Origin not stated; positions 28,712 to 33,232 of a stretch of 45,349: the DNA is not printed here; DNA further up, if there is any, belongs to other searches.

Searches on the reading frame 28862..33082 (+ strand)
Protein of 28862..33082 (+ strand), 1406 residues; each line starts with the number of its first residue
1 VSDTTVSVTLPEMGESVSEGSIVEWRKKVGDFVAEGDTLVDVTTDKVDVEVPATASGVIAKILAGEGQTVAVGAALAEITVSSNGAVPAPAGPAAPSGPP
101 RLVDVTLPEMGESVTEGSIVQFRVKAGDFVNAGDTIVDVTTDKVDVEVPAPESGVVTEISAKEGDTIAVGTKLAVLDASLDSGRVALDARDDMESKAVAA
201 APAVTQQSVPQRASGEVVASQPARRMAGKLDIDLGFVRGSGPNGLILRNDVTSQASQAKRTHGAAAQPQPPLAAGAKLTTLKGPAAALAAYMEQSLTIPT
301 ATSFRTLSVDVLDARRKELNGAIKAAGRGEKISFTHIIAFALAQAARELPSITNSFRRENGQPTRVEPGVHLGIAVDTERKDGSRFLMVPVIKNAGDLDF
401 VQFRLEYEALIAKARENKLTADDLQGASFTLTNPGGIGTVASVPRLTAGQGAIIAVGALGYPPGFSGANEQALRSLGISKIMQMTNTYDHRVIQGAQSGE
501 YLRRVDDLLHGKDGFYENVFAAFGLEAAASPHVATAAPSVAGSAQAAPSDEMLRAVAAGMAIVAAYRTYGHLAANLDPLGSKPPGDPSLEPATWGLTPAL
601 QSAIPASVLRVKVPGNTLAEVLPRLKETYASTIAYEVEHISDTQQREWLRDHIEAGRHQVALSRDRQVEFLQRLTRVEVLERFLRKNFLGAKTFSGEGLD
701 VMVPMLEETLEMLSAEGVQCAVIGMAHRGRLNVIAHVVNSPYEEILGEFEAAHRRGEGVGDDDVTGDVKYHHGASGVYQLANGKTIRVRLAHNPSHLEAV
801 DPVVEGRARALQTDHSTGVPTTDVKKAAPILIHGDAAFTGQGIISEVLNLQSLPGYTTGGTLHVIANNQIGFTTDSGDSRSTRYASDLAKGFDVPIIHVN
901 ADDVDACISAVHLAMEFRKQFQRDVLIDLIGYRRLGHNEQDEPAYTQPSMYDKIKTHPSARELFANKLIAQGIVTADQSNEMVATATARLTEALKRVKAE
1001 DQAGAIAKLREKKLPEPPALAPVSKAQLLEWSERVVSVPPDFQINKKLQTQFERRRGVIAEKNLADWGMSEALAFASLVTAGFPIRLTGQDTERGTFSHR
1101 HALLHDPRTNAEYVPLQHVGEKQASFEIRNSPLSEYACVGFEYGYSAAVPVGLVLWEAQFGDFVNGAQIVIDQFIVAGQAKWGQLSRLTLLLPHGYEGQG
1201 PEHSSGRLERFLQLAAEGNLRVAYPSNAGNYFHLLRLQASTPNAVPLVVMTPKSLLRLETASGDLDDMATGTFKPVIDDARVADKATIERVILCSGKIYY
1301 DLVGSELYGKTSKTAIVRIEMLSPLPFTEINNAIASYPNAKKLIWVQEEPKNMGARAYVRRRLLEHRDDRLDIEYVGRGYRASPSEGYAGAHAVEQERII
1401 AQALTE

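Call 62: search_protein_families(library=pfam, proteins=[window:28862-33082:+], max_evalue=0.00001)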
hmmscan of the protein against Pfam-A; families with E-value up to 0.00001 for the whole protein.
window:28862-33082:+ (1406 aa): 8 families
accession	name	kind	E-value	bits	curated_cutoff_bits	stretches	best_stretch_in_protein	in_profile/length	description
PF00676.26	E1_dh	-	3.1e-53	181.1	22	1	699-1003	3-297/300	Dehydrogenase E1 component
PF00198.28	2-oxoacid_dh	-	2.5e-46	158.5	23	1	281-510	9-225/232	2-oxoacid dehydrogenases acyltransferase (catalytic domain)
PF02779.29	Transket_pyr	-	2.1e-42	145.1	27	1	1066-1257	4-173/174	Transketolase, pyrimidine binding domain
PF16870.10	OxoGdeHyase_C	-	8.2e-41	139.7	27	1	1264-1404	3-151/151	2-oxoglutarate dehydrogenase C-terminal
PF00364.28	Biotin_lipoyl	-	2.5e-39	133.4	22.1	2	104-176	2-73/73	Biotin-requiring enzyme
PF02817.22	E3_binding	-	1.7e-07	31.8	23.7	1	222-251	6-35/36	e3 binding domain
PF13437.12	HlyD_3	-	5.4e-06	27.5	22.2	0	148-178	2-32/106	HlyD family secretion protein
PF13533.13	Biotin_lipoyl_2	-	5.4e-06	26.5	29.8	0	150-177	5-32/32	Biotin-lipoyl like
